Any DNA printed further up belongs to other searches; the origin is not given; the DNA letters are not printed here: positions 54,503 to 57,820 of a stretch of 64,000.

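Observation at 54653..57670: Two complete PilB/GspE secretion-ATPase modules fused into one 1005-aa polypeptide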

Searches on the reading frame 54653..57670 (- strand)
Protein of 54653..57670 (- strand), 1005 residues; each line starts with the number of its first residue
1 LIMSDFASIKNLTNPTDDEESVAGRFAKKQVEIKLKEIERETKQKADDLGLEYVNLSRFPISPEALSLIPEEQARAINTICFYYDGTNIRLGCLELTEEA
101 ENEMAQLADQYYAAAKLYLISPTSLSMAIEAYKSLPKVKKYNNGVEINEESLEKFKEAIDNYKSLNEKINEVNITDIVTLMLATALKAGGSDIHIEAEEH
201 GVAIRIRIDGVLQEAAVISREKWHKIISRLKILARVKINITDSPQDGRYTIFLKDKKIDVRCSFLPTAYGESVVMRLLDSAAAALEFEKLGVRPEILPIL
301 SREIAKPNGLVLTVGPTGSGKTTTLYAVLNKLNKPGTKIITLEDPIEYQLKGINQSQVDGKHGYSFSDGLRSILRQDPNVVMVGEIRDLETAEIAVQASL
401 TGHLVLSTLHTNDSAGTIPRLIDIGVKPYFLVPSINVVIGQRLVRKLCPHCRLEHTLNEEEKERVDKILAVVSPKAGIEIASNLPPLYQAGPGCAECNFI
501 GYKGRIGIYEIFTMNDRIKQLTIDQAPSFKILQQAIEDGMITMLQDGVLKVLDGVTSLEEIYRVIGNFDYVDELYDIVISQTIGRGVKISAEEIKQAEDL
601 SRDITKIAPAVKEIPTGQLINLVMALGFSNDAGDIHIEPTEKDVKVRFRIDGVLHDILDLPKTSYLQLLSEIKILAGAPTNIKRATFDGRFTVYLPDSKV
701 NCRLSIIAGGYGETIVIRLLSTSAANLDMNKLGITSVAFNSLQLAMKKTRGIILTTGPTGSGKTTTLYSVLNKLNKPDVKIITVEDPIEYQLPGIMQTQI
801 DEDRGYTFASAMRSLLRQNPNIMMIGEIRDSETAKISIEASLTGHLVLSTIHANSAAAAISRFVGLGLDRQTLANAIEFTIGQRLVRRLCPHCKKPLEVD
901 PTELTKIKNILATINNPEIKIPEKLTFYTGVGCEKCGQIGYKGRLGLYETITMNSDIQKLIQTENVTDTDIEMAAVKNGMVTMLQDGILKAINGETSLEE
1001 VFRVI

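Call 5: search_protein_families(library=pfam, proteins=[window:54653-57670:-], max_evalue=0.01)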
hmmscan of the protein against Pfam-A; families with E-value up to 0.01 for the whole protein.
window:54653-57670:- (1005 aa): 38 families (the best 25 are shown)
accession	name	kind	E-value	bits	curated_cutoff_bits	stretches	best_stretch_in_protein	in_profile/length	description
PF00437.27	T2SSE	-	2e-229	761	24.9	2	173-563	7-370/370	Type II/IV secretion system protein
PF25199.1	nSTAND_NTPase5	-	1.8e-10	41.3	34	2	725-791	15-83/145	Novel STAND NTPase 5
PF13401.12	AAA_22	-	2.1e-09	38.2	27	1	748-785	3-40/130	AAA domain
PF12775.13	AAA_7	-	1.3e-08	35.1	25.8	1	738-784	21-67/181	P-loop containing dynein motor region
PF20720.3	nSTAND3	-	2.8e-08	34.1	27.2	1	303-347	12-56/155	Novel STAND NTPase 3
PF00004.35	AAA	-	2.8e-07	31.5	21.2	0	311-389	1-69/131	ATPase family associated with various cellular activities (AAA)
PF13173.12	AAA_14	-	6.9e-07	29.8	27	0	751-840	3-83/129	AAA domain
PF13604.12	AAA_30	-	1.7e-06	28.3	27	0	305-341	15-51/191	AAA domain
PF04851.21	ResIII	-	2.1e-06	28.2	22.5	0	738-782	11-57/164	Type III restriction enzyme, res subunit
PF13191.12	AAA_16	-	2.6e-06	28.5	32.6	0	307-336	22-52/167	AAA ATPase domain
PF00005.33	ABC_tran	-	3.9e-06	28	25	0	310-363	13-62/137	ABC transporter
PF13555.12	AAA_29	-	1e-05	25.6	27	0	739-767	12-39/61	P-loop containing region of AAA domain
PF01637.24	ATPase_2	-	3.3e-05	24.3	33.2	0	743-785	13-55/225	ATPase domain predominantly from Archaea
PF02492.25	cobW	-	4.2e-05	23.6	20.7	0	753-783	3-34/180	CobW/HypB/UreG, nucleotide-binding domain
PF13671.12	AAA_33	-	7.1e-05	23.6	27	0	310-339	1-25/143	AAA domain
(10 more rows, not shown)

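Call 6: search_protein_families(library=ncbifam, proteins=[window:54653-57670:-], max_evalue=0.001)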
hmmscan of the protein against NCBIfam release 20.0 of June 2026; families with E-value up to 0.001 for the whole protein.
window:54653-57670:- (1005 aa): 50 families (the best 25 are shown)
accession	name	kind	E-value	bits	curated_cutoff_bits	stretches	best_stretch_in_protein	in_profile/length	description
TIGR02533.1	type_II_gspE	equivalog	1.7e-276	917.5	630.25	2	107-564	40-485/486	type II secretion system ATPase GspE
TIGR02538.1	type_IV_pilB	equivalog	1.2e-265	882.5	675.65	2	41-564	46-561/564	type IV-A pilus assembly ATPase PilB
NF007755.0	PRK10436.1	equivalog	8.5e-237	786.3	617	2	149-567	60-461/465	type II secretion system protein GspE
NF053534.1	T4PilAsmATPsTfpB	equivalog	6.5e-224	744.6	850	2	116-565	143-582/584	type IV pilus assembly ATPase TfpB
NF041000.1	ATPase_ComGA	equivalog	3.9e-141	468.7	300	2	181-445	3-266/267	competence type IV pilus ATPase ComGA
TIGR01420.1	pilT_fam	subfamily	6.1e-98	328.2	319.1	2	181-424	5-242/343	PilT/PilU family type 4a pilus ATPase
TIGR02525.1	plasmid_TraJ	equivalog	2.1e-56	191.5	368.3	2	272-423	119-271/372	plasmid transfer ATPase TraJ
TIGR02524.1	dot_icm_DotB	equivalog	4.2e-44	151.2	463.3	2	303-423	129-258/358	Dot/Icm type IV secretion system ATPase DotB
NF058587.1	archaellum_moto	equivalog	2.6e-38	132.1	550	2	695-868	218-398/527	archaellum flagellar ATPase motor FlaI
TIGR02782.1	TrbB_P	equivalog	2.8e-31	109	304.55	2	311-421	139-252/303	P-type conjugative transfer ATPase TrbB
TIGR02788.1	VirB11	equivalog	1.1e-26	93.6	249.95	2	740-872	135-271/308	P-type DNA transfer ATPase VirB11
TIGR03819.1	heli_sec_ATPase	hypoth_equivalog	2e-25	89.7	373.15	2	700-875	128-313/340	TadA family conjugal transfer-associated ATPase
NF053672.1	bindosome_BasE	exception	1.3e-24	86.8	1000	2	304-421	266-388/512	bindosome assembly system ATPase subunit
NF010469.0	PRK13894.1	subfamily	1.7e-24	86.7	508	2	735-883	135-284/320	conjugal transfer ATPase TrbB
NF010407.0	PRK13833.1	subfamily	2e-21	76.8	499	2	742-866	137-262/323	conjugal transfer protein TrbB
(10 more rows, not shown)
